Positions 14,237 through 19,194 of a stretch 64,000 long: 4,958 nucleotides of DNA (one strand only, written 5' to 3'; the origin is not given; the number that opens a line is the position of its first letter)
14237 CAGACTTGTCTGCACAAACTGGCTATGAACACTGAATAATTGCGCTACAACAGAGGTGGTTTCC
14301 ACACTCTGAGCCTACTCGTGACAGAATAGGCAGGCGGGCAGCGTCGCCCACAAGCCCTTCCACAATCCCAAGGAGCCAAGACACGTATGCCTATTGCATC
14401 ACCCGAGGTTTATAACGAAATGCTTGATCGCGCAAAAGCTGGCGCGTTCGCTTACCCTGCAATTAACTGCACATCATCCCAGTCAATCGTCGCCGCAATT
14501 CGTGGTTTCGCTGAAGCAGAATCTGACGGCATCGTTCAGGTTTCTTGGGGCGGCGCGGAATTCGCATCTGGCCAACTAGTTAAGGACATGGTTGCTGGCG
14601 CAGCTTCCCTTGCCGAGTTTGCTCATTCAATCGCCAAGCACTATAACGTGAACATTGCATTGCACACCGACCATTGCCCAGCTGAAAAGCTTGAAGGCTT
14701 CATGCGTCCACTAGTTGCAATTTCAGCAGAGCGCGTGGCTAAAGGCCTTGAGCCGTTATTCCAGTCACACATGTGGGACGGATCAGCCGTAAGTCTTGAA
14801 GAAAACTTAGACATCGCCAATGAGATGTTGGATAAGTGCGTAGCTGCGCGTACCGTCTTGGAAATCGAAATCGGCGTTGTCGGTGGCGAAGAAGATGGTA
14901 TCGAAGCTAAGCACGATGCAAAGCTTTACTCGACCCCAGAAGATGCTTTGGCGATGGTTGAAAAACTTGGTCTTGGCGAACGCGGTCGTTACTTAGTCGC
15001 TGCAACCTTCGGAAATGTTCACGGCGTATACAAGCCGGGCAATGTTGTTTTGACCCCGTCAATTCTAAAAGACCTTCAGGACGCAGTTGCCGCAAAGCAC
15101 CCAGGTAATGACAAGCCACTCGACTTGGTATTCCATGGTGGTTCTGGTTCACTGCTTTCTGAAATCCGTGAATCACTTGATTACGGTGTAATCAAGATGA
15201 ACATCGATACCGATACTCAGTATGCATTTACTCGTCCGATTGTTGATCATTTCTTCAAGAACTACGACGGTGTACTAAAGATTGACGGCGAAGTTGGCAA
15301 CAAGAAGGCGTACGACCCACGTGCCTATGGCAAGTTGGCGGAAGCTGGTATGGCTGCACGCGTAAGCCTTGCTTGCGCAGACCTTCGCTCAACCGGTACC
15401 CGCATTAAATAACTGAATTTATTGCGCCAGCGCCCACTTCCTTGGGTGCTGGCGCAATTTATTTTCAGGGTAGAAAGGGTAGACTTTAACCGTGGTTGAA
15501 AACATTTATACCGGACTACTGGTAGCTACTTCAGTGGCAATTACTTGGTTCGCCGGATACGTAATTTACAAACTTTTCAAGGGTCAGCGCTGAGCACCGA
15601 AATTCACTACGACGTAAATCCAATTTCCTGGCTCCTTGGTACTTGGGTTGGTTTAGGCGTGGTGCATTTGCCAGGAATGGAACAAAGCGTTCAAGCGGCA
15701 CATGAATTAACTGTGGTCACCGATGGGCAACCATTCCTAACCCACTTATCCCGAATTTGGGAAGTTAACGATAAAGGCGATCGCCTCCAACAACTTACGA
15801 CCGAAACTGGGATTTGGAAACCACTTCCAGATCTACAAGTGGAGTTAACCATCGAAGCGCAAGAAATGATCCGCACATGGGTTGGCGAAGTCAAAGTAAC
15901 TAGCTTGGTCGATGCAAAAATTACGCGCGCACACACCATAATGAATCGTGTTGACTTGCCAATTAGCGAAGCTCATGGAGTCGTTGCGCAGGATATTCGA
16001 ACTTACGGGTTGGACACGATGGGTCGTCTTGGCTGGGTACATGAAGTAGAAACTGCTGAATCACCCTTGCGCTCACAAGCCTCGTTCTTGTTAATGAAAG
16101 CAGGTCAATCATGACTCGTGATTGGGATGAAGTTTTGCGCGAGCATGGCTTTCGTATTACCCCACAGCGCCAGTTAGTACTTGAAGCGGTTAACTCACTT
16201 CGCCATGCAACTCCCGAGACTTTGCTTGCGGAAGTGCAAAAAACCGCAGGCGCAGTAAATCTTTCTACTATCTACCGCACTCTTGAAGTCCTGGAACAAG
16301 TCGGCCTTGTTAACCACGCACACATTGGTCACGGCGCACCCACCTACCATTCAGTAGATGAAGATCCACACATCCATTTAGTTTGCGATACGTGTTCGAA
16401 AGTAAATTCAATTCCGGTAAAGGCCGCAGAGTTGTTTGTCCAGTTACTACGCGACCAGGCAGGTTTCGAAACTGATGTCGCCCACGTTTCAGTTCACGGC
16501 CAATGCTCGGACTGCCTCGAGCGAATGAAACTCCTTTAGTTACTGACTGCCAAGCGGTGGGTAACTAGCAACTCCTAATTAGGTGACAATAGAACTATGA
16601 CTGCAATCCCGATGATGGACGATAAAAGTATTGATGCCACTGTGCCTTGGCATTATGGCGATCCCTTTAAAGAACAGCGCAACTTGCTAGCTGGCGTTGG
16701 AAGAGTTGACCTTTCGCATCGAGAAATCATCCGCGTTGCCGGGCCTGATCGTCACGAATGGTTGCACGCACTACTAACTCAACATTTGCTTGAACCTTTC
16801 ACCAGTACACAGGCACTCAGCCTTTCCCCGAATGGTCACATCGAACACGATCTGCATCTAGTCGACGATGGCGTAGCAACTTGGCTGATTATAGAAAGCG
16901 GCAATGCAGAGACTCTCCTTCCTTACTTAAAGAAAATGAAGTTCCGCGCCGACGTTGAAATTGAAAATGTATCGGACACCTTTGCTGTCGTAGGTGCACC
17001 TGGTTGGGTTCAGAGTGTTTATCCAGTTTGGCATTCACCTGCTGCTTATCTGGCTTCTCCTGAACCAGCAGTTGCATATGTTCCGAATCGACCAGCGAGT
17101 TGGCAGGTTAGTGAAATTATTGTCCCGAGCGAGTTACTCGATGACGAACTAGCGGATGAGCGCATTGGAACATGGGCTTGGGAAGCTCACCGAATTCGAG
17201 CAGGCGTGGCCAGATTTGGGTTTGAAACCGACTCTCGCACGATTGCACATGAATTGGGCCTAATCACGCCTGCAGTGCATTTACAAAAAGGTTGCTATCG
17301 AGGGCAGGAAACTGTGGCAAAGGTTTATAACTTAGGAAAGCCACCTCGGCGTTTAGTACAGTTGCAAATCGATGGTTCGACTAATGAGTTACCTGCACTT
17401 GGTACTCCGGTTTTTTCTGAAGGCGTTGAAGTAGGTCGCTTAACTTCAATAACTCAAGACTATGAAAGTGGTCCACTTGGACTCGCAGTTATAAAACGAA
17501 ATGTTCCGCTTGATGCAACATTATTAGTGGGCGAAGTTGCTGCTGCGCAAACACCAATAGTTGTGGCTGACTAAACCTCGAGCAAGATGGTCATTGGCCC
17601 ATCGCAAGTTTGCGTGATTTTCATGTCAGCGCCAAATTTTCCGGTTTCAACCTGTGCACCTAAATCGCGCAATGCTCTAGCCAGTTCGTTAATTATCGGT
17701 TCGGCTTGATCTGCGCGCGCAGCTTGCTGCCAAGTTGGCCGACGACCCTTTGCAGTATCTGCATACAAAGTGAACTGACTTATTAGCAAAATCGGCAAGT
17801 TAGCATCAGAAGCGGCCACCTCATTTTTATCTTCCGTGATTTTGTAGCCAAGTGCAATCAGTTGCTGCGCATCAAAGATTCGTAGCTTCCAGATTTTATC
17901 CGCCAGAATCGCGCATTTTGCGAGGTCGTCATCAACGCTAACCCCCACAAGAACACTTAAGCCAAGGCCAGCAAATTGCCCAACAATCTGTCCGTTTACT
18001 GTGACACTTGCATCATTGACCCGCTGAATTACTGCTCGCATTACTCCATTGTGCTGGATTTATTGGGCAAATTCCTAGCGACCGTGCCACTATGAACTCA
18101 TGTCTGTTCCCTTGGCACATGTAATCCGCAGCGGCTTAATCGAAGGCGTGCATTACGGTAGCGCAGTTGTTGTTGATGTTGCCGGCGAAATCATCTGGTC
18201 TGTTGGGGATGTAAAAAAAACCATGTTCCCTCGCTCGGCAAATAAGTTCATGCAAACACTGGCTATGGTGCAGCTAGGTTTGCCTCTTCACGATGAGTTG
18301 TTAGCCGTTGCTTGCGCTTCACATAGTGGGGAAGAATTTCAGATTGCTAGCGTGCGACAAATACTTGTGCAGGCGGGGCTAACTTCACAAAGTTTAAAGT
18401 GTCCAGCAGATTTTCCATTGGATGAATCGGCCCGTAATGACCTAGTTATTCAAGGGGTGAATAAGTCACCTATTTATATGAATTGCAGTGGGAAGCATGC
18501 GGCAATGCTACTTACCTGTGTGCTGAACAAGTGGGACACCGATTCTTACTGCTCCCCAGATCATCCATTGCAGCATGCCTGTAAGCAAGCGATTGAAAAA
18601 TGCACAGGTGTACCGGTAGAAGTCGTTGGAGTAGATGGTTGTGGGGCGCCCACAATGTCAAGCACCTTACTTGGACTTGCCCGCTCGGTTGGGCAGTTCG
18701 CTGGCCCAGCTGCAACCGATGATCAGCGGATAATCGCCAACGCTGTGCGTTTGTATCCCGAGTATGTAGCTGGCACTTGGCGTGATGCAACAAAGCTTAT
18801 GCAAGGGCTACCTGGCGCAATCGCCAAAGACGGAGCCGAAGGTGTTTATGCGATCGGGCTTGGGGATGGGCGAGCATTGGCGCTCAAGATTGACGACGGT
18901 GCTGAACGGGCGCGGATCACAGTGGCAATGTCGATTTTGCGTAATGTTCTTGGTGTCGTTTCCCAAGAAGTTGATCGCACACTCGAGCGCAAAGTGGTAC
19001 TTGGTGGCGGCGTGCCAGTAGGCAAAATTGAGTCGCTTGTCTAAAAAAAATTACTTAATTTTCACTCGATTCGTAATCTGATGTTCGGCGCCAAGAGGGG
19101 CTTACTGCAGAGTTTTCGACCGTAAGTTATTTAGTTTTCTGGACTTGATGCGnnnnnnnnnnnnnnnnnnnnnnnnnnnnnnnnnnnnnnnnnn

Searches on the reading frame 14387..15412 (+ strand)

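Call 76: search_protein_families(library=pfam, proteins=[window:14387-15412:+], max_evalue=0.00001)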
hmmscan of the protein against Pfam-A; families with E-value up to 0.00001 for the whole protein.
window:14387-15412:+ (341 aa): 1 family
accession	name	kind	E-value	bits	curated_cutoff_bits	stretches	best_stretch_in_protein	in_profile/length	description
PF01116.26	F_bP_aldolase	-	1.6e-75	254.7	25.5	1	9-337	3-276/277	Fructose-bisphosphate aldolase class-II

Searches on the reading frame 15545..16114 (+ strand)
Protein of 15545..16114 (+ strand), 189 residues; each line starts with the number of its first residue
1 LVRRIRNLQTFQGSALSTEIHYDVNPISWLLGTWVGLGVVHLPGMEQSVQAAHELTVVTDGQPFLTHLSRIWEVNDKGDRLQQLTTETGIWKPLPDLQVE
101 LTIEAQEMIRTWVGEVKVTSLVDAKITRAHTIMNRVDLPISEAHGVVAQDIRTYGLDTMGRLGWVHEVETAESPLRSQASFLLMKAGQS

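Call 76: search_protein_families(library=pfam, proteins=[window:15545-16114:+], max_evalue=0.00001)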
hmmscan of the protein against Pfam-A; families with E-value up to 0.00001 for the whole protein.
window:15545-16114:+ (189 aa): 1 family
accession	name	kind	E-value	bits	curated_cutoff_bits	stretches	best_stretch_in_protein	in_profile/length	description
PF08768.17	THAP4_heme-bd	-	2.4e-17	63.9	25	1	24-183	2-149/151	THAP4-like, heme-binding beta-barrel domain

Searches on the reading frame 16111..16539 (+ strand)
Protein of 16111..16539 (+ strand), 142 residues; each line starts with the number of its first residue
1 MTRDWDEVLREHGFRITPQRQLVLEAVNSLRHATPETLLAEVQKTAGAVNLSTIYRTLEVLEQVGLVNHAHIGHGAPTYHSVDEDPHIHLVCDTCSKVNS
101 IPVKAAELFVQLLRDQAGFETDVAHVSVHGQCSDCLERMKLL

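Call 76: search_protein_families(library=pfam, proteins=[window:16111-16539:+], max_evalue=0.00001)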
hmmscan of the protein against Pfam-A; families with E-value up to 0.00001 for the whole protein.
window:16111-16539:+ (142 aa): 1 family
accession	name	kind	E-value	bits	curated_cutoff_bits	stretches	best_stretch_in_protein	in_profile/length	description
PF01475.25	FUR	-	2.5e-19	70.1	23.1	1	12-123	2-115/121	Ferric uptake regulator family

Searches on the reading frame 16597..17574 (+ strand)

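Call 76: search_protein_families(library=pfam, proteins=[window:16597-17574:+], max_evalue=0.00001)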
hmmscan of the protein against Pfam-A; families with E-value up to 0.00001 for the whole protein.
window:16597-17574:+ (325 aa): 1 family
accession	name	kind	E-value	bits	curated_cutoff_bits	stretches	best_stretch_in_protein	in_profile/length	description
PF01571.26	GCV_T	-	6.7e-17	62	25.6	1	15-133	19-142/255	Aminomethyltransferase folate-binding domain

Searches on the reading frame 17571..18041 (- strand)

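Call 76: search_protein_families(library=pfam, proteins=[window:17571-18041:-], max_evalue=0.00001)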
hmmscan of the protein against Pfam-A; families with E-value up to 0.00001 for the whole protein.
window:17571-18041:- (156 aa): 1 family
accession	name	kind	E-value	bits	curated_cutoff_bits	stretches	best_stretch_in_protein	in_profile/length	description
PF02580.21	Tyr_Deacylase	-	1.2e-42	146.1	25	1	2-155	1-144/144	D-Tyr-tRNA(Tyr) deacylase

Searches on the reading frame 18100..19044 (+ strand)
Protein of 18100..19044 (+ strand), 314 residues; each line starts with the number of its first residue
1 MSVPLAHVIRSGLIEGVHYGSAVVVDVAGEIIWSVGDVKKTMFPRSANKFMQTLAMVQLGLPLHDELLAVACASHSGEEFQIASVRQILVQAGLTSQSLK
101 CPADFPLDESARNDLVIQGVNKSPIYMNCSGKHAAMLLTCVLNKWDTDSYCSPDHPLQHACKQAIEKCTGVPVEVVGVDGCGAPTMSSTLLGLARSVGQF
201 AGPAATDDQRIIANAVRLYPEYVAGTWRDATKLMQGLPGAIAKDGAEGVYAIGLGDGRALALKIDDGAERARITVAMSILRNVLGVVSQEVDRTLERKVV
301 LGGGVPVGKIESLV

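Call 76: search_protein_families(library=pfam, proteins=[window:18100-19044:+], max_evalue=0.00001)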
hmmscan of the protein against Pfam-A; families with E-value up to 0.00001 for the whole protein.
window:18100-19044:+ (314 aa): 1 family
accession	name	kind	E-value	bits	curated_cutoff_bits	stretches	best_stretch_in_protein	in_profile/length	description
PF06089.17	Asparaginase_II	-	2.9e-102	342.4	25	1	7-311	2-321/322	L-asparaginase II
